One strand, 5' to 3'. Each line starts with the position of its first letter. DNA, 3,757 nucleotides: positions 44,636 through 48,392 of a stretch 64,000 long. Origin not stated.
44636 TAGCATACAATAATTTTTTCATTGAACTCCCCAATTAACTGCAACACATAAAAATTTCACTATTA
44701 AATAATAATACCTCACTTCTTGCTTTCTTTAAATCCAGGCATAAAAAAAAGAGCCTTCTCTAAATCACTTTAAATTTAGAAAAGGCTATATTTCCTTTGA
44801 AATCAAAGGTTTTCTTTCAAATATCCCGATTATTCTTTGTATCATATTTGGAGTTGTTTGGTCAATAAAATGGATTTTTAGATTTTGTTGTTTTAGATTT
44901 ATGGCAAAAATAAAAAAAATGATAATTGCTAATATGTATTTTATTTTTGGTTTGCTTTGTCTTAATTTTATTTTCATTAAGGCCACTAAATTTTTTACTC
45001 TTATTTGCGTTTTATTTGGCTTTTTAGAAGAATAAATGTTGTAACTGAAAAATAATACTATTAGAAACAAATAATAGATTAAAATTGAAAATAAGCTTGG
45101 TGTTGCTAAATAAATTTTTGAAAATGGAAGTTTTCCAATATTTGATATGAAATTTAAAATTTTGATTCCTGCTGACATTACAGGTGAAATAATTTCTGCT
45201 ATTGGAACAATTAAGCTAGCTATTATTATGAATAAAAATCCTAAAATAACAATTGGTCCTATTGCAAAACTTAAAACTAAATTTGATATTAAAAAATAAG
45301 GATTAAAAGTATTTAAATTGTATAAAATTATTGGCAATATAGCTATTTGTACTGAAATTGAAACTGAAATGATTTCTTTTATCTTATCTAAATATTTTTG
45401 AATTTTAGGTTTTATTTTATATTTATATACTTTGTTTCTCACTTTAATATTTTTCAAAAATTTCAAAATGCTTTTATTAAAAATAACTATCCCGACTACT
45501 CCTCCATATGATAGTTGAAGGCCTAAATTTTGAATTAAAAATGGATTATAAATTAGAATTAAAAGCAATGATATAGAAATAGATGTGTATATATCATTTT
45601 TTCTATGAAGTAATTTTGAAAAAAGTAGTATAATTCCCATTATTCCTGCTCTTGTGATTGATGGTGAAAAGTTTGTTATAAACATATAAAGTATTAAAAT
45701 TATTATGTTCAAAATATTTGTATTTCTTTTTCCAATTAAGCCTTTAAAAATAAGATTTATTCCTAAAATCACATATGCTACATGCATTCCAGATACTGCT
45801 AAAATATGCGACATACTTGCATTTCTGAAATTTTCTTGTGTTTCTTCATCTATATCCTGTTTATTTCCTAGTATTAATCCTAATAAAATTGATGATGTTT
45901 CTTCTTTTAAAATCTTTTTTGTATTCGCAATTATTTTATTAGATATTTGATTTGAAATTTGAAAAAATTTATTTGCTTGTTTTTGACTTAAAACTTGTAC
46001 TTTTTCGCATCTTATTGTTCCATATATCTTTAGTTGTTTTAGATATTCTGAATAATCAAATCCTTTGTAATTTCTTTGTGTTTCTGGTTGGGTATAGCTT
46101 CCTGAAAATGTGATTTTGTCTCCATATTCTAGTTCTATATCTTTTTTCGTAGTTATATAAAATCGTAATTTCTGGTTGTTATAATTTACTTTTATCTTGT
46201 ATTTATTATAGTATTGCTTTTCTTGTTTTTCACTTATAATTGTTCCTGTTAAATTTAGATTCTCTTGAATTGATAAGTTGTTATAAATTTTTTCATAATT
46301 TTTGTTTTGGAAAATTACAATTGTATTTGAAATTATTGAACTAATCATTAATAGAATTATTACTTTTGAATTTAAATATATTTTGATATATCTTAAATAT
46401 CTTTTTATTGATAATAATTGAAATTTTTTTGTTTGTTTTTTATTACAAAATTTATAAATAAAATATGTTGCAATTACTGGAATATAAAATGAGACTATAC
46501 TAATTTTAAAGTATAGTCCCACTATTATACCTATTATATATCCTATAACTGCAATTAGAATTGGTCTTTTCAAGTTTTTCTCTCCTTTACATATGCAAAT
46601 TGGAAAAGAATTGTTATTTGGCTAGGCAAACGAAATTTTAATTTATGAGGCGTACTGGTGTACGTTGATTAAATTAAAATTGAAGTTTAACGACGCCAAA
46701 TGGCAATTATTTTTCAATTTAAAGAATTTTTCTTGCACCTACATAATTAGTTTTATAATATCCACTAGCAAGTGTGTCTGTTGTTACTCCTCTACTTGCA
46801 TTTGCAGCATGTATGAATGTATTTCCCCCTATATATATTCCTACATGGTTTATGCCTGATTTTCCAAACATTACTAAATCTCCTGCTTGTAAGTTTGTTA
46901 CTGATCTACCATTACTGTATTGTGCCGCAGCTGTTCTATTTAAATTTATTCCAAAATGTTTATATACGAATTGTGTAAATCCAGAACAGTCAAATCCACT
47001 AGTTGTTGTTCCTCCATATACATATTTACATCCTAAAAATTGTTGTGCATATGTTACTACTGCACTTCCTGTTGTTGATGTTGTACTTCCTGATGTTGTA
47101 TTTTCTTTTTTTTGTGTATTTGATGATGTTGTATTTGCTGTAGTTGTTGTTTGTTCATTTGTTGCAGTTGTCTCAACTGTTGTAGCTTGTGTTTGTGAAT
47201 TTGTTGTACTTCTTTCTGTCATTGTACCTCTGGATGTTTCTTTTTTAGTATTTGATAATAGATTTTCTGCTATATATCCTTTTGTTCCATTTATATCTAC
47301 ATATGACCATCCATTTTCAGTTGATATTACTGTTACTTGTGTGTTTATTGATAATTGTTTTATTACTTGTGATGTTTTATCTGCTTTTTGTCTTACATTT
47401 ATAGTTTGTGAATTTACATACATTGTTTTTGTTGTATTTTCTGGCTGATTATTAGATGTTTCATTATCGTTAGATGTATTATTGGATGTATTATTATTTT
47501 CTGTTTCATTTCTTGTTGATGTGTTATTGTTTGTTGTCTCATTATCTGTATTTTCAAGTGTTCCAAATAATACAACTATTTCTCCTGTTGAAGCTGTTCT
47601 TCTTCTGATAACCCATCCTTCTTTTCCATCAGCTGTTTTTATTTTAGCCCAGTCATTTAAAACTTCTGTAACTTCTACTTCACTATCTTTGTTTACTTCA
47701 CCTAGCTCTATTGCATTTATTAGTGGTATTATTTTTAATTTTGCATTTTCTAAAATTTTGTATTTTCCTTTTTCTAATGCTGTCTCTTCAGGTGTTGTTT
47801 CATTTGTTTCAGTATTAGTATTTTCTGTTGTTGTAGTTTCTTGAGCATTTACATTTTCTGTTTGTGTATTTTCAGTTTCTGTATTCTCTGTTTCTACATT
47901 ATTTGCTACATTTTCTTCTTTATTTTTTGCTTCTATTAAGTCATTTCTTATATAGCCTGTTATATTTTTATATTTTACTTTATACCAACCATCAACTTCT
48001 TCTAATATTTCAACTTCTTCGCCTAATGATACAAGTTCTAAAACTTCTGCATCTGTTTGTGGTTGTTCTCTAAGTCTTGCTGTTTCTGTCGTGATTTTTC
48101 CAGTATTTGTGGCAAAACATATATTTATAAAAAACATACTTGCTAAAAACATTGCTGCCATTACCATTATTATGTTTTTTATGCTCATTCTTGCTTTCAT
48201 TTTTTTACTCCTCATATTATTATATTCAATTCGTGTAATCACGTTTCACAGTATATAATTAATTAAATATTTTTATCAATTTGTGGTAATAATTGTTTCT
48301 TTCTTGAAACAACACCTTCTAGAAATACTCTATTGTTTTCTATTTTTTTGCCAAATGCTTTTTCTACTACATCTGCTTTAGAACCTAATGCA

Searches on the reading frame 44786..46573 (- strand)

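Call 41: search_protein_families(library=pfam, proteins=[window:44786-46573:-], max_evalue=0.001)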
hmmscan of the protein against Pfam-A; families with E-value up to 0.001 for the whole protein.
window:44786-46573:- (595 aa): 2 families
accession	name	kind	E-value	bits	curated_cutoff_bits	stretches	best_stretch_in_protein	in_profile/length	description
PF03772.21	Competence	-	3.4e-53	181.2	23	1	233-509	1-265/270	Competence protein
PF13567.11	DUF4131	-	1.8e-12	47.7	31.6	1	66-194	28-164/165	Domain of unknown function (DUF4131)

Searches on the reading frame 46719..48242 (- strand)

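Call 41: search_protein_families(library=pfam, proteins=[window:46719-48242:-], max_evalue=0.001)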
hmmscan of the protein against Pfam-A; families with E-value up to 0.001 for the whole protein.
window:46719-48242:- (507 aa): 7 families
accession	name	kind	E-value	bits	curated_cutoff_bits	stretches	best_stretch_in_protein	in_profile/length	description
PF08239.17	SH3_3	-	7.9e-34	116.1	27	3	54-103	2-53/54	Bacterial SH3 domain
PF00877.26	NLPC_P60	-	1.2e-29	102.8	23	1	404-504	1-104/105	NlpC/P60 family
PF06347.19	SH3_4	-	5.3e-19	68.2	24.1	2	279-330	3-55/56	Bacterial SH3 domain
PF18348.7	SH3_16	-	5.5e-10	39.3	25.8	0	57-97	1-43/49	Bacterial dipeptidyl-peptidase Sh3 domain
PF00018.34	SH3_1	-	4.8e-05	23.3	22.9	0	74-98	19-46/48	SH3 domain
PF23795.1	SH3_YKFC_2nd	-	0.00029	21.1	27.4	0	288-325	12-50/57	YKFC SH3b2 domain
PF07653.23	SH3_2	-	0.00081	19.5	21.8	0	74-103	21-52/55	Variant SH3 domain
